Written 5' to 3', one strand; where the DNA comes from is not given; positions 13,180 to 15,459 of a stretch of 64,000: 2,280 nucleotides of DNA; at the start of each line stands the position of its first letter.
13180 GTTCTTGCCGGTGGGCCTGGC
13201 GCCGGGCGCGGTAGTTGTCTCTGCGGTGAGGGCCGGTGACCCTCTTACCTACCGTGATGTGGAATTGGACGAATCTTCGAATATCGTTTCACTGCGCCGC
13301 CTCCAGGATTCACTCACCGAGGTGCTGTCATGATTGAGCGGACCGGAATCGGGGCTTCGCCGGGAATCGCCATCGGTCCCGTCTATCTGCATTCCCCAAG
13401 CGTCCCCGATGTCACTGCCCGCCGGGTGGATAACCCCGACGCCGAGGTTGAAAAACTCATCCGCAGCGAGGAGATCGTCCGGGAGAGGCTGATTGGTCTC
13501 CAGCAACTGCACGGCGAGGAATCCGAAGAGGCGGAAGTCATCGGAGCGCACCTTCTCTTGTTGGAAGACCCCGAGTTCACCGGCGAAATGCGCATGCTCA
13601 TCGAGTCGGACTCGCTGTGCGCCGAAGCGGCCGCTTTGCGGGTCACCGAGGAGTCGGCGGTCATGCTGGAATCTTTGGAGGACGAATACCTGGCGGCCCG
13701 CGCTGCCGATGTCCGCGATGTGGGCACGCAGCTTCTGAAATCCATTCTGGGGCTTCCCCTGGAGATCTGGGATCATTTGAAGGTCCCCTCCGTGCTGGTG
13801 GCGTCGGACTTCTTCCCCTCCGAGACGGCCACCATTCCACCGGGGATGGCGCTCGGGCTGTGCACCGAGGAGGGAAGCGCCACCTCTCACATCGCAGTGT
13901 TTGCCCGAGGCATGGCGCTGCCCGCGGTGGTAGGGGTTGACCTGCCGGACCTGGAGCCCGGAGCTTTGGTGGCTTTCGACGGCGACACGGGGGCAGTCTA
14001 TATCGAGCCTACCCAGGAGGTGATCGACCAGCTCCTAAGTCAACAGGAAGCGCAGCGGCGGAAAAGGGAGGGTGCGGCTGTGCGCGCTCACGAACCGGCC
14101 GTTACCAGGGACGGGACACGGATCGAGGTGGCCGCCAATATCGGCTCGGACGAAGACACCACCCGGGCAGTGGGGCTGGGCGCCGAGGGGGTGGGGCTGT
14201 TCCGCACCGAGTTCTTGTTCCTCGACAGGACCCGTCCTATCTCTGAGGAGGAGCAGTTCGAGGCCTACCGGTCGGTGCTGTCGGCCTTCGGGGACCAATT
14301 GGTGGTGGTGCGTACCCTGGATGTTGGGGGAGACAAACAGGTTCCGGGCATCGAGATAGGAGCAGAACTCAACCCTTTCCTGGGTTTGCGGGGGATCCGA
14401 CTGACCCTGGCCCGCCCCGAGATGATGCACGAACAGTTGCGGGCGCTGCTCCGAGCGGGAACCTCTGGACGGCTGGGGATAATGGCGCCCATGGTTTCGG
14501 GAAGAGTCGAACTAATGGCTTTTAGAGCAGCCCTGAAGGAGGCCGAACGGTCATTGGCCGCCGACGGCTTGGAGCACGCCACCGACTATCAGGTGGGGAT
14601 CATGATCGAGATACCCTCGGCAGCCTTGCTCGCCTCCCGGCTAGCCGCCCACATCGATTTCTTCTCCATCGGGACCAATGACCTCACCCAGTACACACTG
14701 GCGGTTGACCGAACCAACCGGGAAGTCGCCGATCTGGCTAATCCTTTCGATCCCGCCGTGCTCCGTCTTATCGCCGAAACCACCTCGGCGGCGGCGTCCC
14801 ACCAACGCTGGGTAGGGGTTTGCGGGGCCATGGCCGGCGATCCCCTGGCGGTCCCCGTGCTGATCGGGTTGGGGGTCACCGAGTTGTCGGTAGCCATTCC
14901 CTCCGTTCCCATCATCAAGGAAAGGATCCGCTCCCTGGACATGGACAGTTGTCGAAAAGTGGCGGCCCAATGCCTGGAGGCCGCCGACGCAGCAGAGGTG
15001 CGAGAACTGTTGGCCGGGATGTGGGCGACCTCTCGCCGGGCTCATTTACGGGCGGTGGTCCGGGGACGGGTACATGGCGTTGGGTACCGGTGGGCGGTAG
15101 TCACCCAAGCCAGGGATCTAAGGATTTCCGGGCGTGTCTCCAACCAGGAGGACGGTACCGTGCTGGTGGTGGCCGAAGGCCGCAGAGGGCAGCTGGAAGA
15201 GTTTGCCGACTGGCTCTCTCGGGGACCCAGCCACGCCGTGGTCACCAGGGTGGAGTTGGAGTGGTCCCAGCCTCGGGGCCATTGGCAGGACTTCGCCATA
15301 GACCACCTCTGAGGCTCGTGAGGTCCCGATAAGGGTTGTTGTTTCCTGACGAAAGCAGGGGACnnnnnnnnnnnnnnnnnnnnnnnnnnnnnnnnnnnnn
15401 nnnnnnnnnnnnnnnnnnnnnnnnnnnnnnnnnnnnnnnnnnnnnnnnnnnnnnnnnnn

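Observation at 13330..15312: PTS Enzyme I with an in-frame C-terminal acylphosphatase domain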

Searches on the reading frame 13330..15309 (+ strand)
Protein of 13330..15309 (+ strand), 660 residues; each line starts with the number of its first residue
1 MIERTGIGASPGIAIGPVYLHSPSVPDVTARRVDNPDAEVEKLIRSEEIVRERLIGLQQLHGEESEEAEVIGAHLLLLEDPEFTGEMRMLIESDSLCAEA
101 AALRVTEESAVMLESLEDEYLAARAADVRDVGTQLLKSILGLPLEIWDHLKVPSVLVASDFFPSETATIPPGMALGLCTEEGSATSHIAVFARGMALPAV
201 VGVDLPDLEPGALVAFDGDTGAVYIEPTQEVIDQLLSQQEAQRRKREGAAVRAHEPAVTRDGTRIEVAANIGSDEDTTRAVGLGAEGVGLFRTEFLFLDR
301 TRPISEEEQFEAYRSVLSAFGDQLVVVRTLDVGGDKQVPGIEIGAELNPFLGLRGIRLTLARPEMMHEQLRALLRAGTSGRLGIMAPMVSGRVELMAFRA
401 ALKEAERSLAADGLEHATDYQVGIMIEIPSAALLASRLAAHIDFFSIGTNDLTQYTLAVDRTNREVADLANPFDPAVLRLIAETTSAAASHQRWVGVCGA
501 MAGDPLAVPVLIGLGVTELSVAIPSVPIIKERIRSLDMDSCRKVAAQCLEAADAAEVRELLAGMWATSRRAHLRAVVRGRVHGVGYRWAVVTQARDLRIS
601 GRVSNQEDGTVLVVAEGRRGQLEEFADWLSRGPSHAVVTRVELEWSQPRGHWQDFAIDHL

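Call 3: search_protein_families(library=pfam, proteins=[window:13330-15309:+], max_evalue=0.01)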
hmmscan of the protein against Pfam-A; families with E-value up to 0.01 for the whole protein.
window:13330-15309:+ (660 aa): 4 families
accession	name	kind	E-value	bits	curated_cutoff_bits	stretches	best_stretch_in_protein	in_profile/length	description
PF02896.24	PEP-utilizers_C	-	7.7e-109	363.8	22.8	1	250-537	5-292/293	PEP-utilising enzyme, PEP-binding domain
PF05524.18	PEP-utilisers_N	-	4.2e-26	91.9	24.4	1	5-124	1-121/121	PEP-utilising enzyme, N-terminal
PF00708.24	Acylphosphatase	-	1.9e-22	79.7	22.5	1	574-657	2-85/85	Acylphosphatase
PF00391.29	PEP-utilizers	-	4.4e-16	58.7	23.1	1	153-221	4-72/72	PEP-utilising enzyme, mobile domain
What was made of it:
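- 13342..13701 (+): PEP-utilisers_N (HPr-binding) domain, residues 5-124. call 3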

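Call 4: search_protein_families(library=ncbifam, proteins=[window:13330-15309:+], max_evalue=0.01)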
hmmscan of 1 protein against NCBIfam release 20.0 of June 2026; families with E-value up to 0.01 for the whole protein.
window:13330-15309:+ (660 aa): 43 families (the best 25 are shown)
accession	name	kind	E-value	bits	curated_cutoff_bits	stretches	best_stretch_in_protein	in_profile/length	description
TIGR01417.1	PTS_I_fam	equivalog_domain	3.3e-153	511.1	341.7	1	5-561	2-564/565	phosphoenolpyruvate--protein phosphotransferase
NF008382.0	PRK11177.1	equivalog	5.7e-147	490.8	824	1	5-563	3-567/575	phosphoenolpyruvate-protein phosphotransferase PtsI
NF008283.0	PRK11061.1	equivalog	3.5e-112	376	583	1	6-563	173-733/748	phosphoenolpyruvate--protein phosphotransferase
NF005057.0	PRK06464.1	equivalog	8.2e-53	179.6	598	2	311-538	559-790/798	phosphoenolpyruvate synthase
TIGR01418.1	PEP_synth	equivalog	3.1e-48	164.7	739.75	2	313-536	555-782/784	pyruvate, water dikinase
TIGR01828.1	pyru_phos_dikin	equivalog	5e-40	137.3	843.45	2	345-529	651-856/865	pyruvate, phosphate dikinase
NF008478.1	PRK11377.1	equivalog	3e-23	82.6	520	1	15-203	259-448/473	dihydroxyacetone kinase phosphoryl donor subunit DhaM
NF011007.0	PRK14433.1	equivalog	4.1e-21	75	100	1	573-651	4-82/88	acylphosphatase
NF010997.0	PRK14422.1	equivalog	2.3e-19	69.3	95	1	570-656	5-91/93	acylphosphatase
NF011014.0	PRK14442.1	equivalog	7e-19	68.1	98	1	570-645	3-78/91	acylphosphatase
NF011021.0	PRK14450.1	equivalog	7.9e-19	67.4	109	1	573-659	4-91/91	acylphosphatase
NF011010.0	PRK14436.1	equivalog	9.9e-19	67.5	117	1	569-651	4-84/91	acylphosphatase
NF011000.0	PRK14426.1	equivalog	1.1e-18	67.1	89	1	573-657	6-91/92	acylphosphatase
NF011019.0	PRK14448.1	equivalog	2.9e-18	65.8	100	1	575-658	6-89/90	acylphosphatase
NF011016.0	PRK14444.1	equivalog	3e-18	66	103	1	570-657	5-90/92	acylphosphatase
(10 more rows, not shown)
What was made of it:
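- On PTS Enzyme I (PtsI, TIGR01417): TIGR01417 scores 511.1 bits against a cut-off of 341.7, covering residues 5-561 (call 4).
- On EI-Ntr (PtsP): NF008283 scores 376 against a cut-off of 583 (call 4).
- Closest known: Known Enzyme I fusions: PtsP/EI-Ntr. Different: The EI-Ntr model NF008283 scores 376, below its cut-off of 583 (call 4).
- Checked: TIGR01417 PTS_I_fam covers residues 5-561 at 511 bits (cut-off 341.7) (call 4).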

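Call 6: find_homologous_proteins(query=window:13330-15309:+, max_evalue=1e-10)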
Query window:13330-15309:+ (660 aa): 8000 proteins with E <= 1e-10 among 8000 candidates; the best 120 are listed.
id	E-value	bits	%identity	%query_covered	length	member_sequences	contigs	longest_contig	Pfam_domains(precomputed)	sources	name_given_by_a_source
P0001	0.0e+0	1411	98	100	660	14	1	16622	PF05524.19,PF00391.30,PF02896.25,PF00708.25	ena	-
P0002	0.0e+0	1222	85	100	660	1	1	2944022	PF05524.19,PF00391.30,PF02896.25,PF00708.25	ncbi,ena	-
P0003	0.0e+0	1219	85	100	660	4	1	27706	PF05524.19,PF00391.30,PF02896.25,PF00708.25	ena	-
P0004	0.0e+0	1213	84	100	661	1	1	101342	PF05524.19,PF00391.30,PF02896.25,PF00708.25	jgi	jgi:phosphoenolpyruvate-protein phosphotransferase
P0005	0.0e+0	1042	86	85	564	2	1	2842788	PF05524.19,PF00391.30,PF02896.25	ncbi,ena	-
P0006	0.0e+0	1030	85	85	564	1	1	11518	PF05524.19,PF00391.30,PF02896.25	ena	-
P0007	0.0e+0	1029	85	85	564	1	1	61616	PF05524.19,PF00391.30,PF02896.25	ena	-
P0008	0.0e+0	1029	85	85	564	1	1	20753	PF05524.19,PF00391.30,PF02896.25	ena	-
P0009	0.0e+0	1028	85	85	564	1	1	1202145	PF05524.19,PF00391.30,PF02896.25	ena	-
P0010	0.0e+0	1028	85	85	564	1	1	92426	PF05524.19,PF00391.30,PF02896.25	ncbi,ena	-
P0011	0.0e+0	1027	85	85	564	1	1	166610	PF05524.19,PF00391.30,PF02896.25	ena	-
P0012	0.0e+0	1027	85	85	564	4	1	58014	PF05524.19,PF00391.30,PF02896.25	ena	-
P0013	0.0e+0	1026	85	85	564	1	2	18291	PF05524.19,PF00391.30,PF02896.25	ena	-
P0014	0.0e+0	1026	84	85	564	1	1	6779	PF05524.19,PF00391.30,PF02896.25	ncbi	-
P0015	0.0e+0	1026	85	85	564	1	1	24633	PF05524.19,PF00391.30,PF02896.25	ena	-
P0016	0.0e+0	1025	84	85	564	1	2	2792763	PF05524.19,PF00391.30,PF02896.25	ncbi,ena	-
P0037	1.4e-290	983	81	85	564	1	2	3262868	PF05524.19,PF00391.30,PF02896.25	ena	-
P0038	1.1e-289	980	81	85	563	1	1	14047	PF05524.19,PF00391.30,PF02896.25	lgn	-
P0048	8.6e-275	931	77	85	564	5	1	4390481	PF05524.19,PF00391.30,PF02896.25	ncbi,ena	-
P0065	1.1e-228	779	81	68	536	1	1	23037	PF05524.19,PF00391.30,PF02896.25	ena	-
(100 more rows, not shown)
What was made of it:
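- Most relatives are split (call 6).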

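Call 7: find_encoding_contigs(protein=P0002, flank=6000, max_places=3)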
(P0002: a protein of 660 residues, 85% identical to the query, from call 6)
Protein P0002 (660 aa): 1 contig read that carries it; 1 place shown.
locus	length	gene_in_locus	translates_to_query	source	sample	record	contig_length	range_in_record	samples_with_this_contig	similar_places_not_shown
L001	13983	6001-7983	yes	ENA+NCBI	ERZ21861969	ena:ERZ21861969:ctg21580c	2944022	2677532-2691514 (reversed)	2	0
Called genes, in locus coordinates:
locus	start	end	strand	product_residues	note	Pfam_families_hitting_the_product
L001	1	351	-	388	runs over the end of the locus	PF13173:AAA_14, PF13635:DUF4143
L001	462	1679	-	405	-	PF10117:McrBC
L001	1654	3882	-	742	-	PF20720:nSTAND3 (faint), PF13481:AAA_25 (weak), PF00004:AAA, PF07728:AAA_5, PF13401:AAA_22, PF28529:McrB_lid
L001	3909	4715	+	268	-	PF00459:Inositol_P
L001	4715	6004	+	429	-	PF21135:DRL_cat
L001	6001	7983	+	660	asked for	PF05524:PEP-utilisers_N, PF00391:PEP-utilizers, PF02896:PEP-utilizers_C, PF00708:Acylphosphatase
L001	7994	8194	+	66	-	-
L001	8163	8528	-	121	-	-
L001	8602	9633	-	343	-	-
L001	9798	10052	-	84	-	PF00381:PTS-HPr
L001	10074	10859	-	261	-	PF01557:FAA_hydrolase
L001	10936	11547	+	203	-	PF00300:His_Phos_1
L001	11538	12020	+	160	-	PF11290:DUF3090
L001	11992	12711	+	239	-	-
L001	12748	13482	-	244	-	-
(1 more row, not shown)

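Call 8: find_encoding_contigs(protein=P0005, flank=6000, max_places=3)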
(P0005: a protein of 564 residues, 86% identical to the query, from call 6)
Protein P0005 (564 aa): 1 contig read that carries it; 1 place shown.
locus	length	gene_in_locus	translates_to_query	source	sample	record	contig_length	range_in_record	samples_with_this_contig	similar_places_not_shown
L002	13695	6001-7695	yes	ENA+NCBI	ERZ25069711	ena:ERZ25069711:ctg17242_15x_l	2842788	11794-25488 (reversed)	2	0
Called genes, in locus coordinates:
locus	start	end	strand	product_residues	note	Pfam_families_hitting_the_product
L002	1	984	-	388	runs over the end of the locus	PF13173:AAA_14, PF13635:DUF4143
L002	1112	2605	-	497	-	PF07669:Eco57I, PF22837:M_Eco57I_C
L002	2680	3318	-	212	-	PF09572:RE_XamI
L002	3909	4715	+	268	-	PF00459:Inositol_P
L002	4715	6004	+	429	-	PF21135:DRL_cat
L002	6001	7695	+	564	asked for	PF05524:PEP-utilisers_N, PF00391:PEP-utilizers, PF02896:PEP-utilizers_C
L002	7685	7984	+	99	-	PF00708:Acylphosphatase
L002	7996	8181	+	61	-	-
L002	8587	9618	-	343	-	-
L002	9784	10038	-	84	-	PF00381:PTS-HPr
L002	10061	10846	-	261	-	PF01557:FAA_hydrolase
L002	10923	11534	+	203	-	PF00300:His_Phos_1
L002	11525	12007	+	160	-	PF11290:DUF3090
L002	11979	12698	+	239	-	-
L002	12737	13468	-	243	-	-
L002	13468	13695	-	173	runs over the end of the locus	PF04307:YdjM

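Call 9: find_encoding_contigs(protein=P0004, flank=6000, max_places=3)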
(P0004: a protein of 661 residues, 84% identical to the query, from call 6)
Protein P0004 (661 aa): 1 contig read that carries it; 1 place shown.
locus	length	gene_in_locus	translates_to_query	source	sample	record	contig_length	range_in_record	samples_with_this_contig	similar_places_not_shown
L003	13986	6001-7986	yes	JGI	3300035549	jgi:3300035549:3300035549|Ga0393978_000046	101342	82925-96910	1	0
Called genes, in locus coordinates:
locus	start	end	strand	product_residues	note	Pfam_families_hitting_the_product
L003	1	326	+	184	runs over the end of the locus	PF06161:DUF975 (faint)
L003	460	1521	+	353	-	PF02378:PTS_EIIC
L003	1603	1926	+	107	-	PF02302:PTS_IIB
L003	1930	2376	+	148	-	PF00359:PTS_EIIA_2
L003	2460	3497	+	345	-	PF01232:Mannitol_dh, PF08125:Mannitol_dh_C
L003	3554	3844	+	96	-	-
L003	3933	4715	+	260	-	PF00459:Inositol_P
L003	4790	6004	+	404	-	PF21135:DRL_cat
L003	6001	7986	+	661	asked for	PF05524:PEP-utilisers_N, PF00391:PEP-utilizers, PF02896:PEP-utilizers_C, PF00708:Acylphosphatase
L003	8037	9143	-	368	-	-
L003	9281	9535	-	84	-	PF00381:PTS-HPr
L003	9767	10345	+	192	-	PF00300:His_Phos_1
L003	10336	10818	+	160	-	PF11290:DUF3090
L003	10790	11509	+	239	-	PF00454:PI3_PI4_kinase (weak)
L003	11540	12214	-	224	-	-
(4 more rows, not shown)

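Call 12: find_related_loci(query=window:13330-15309:+, collection=genome_contigs, flank=3000)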
Query window:13330-15309:+ (660 aa) in genome_contigs; peptide patterns used: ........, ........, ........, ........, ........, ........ (x = any residue, [..] = any of these).
600 stretches matched a pattern (row limit reached: there are more); 592 encode a relative of the query (tblastn E <= 1e-3); the best 80 are kept; 80 distinct loci.
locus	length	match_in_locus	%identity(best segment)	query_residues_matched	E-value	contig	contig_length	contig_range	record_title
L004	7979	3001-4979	81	1-659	0e+0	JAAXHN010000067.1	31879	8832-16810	MAG: Acidimicrobiia bacterium isolate Plut_88890 unfiltered_Plut_88890_genomic_contig_876508, whole genome shotgun seque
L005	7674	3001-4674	75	4-561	0e+0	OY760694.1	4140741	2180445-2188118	MAG: Acidimicrobiia bacterium isolate 9e233251-ef21-4ac4-b557-2094fc44eb4a genome assembly, chromosome: 1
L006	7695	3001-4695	41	6-564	2e-139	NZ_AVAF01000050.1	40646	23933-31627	MAG: Thermoanaerobacter sp. A7A NODE_1488.1_length_40646_cov_151.412430, whole genome shotgun sequence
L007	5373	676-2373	42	6-564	5e-138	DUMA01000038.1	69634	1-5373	MAG TPA_asm: Thermoanaerobacterales bacterium isolate AS04akNAM_31 61370_AS04, whole genome shotgun sequence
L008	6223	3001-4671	39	9-561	5e-137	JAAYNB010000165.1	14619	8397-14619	MAG: Clostridiales bacterium isolate AS21ysBPME_102 144828_AS21, whole genome shotgun sequence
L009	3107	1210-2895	38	6-561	2e-140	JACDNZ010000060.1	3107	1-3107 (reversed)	MAG: Thermosipho sp. (in: Bacteria) isolate GB_MAG8_064 c_000000029224, whole genome shotgun sequence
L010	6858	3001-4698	40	6-570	4e-134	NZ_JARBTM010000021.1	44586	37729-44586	MAG: Anaerosolibacter sp. isolate L_E1_T20_C_bin.128 scaffold_939, whole genome shotgun sequence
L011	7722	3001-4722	39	4-573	5e-131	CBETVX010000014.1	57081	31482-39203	MAG TPA_asm: uncultured Eubacteriales bacterium isolate SRR13515399_binner123_Refined_12 genome assembly, contig: ERZ250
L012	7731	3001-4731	39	2-574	2e-129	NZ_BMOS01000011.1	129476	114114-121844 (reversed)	Oceanobacillus indicireducens strain JCM 17251 sequence11, whole genome shotgun sequence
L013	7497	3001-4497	43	65-561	1e-129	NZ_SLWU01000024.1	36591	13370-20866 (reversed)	Caldanaerobacter subterraneus strain DSM 13054 Ga0310466_124, whole genome shotgun sequence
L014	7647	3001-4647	41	6-550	1e-129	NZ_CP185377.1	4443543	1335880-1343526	Bacillus salacetis strain SM2309 chromosome, complete genome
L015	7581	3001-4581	42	4-526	4e-129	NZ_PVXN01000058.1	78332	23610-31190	Clostridium thermopalmarium DSM 5974 CPAL_contig000058, whole genome shotgun sequence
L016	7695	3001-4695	42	2-561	4e-129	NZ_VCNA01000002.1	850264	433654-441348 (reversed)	Brevibacillus dissolubilis strain CHY01 Scaffold2, whole genome shotgun sequence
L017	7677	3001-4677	40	7-559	4e-129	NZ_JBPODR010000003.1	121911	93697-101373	Thermoanaerobacterium thermosulfurigenes strain DSM 2229 Ga0415260_03, whole genome shotgun sequence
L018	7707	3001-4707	40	1-565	4e-129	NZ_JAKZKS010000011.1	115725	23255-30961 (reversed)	Bacillus sp. FJAT-47783 Scaffold11, whole genome shotgun sequence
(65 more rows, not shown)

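Call 13: find_related_loci(query=window:13330-15309:+, collection=metagenome_contigs, flank=2500)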
Query window:13330-15309:+ (660 aa) in metagenome_contigs; peptide patterns used: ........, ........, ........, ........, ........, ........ (x = any residue, [..] = any of these).
600 stretches matched a pattern (row limit reached: there are more); 581 encode a relative of the query (tblastn E <= 1e-3); the best 80 are kept; 80 distinct loci.
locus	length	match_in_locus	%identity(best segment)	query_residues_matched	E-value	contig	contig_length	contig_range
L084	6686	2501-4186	40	6-561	2e-140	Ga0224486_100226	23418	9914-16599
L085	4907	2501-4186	41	6-561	6e-141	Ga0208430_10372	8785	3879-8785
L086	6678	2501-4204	42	6-566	5e-138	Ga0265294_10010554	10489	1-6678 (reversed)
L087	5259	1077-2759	44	2-560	1e-134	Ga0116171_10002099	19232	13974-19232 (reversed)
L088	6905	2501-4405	39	6-639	9e-133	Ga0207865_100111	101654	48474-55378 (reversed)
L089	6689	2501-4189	40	6-561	9e-132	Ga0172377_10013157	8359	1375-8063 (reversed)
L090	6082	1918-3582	45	6-564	1e-131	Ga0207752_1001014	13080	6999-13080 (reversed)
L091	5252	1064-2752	41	5-561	7e-131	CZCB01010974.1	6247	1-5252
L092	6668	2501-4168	42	1-549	2e-130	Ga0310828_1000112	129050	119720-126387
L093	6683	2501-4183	40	1-557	4e-130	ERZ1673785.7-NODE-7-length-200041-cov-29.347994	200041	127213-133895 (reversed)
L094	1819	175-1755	43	4-526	3e-140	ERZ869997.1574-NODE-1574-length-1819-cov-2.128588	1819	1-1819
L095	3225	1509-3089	43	4-526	2e-134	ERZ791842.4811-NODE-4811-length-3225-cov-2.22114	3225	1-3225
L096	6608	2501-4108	43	2-533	2e-128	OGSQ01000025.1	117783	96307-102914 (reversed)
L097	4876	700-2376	41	6-557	3e-129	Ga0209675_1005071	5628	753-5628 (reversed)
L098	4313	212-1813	42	4-533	1e-127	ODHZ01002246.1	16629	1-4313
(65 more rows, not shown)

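Call 20: find_encoding_contigs(protein=P0003, flank=2500, max_places=1)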
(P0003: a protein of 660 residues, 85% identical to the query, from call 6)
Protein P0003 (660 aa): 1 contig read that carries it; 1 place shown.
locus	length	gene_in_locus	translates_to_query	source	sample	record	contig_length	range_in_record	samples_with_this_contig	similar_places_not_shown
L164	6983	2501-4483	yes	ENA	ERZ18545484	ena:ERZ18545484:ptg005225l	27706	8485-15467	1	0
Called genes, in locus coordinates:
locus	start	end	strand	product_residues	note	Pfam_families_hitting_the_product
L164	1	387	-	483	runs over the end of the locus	-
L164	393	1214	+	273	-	PF00459:Inositol_P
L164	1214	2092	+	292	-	PF21135:DRL_cat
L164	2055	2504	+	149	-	PF21135:DRL_cat, PF08666:SAF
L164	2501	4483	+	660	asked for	PF05524:PEP-utilisers_N, PF00391:PEP-utilizers, PF02896:PEP-utilizers_C, PF00708:Acylphosphatase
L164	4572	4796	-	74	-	-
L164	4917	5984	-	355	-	-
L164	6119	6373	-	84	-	PF00381:PTS-HPr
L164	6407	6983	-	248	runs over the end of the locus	-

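Call 21: find_encoding_contigs(protein=P0012, flank=2500, max_places=1)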
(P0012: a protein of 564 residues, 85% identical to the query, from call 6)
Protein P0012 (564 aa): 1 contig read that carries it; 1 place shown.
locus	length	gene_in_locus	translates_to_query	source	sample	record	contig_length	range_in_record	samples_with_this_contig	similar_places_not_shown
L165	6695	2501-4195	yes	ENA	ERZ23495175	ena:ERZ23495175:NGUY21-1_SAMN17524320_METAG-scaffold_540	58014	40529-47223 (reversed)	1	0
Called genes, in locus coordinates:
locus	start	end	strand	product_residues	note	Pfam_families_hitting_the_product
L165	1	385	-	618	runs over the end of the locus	PF20720:nSTAND3 (weak), PF00004:AAA, PF07728:AAA_5, PF13401:AAA_22, PF28529:McrB_lid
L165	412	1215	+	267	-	PF00459:Inositol_P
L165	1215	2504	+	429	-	PF21135:DRL_cat, PF08666:SAF (faint)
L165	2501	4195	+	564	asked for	PF05524:PEP-utilisers_N, PF00391:PEP-utilizers, PF02896:PEP-utilizers_C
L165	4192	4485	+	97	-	PF00708:Acylphosphatase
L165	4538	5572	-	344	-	-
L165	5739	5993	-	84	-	PF00381:PTS-HPr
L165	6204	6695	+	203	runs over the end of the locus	PF00300:His_Phos_1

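Call 22: find_encoding_contigs(protein=P0014, flank=2500, max_places=1)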
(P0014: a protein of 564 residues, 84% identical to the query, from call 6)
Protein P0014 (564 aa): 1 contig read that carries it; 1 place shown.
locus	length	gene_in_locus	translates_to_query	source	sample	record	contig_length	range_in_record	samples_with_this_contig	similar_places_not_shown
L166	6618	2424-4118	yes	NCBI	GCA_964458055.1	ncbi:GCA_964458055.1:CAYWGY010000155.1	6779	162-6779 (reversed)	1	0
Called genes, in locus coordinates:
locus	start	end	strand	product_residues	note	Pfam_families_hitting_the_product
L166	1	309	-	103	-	?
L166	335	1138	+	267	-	PF00459:Inositol_P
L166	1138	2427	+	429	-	PF21135:DRL_cat, PF08666:SAF (faint)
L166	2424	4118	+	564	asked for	PF05524:PEP-utilisers_N, PF00391:PEP-utilizers, PF02896:PEP-utilizers_C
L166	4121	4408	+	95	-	PF00708:Acylphosphatase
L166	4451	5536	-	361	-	-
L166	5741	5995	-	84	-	PF00381:PTS-HPr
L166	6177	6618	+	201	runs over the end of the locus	?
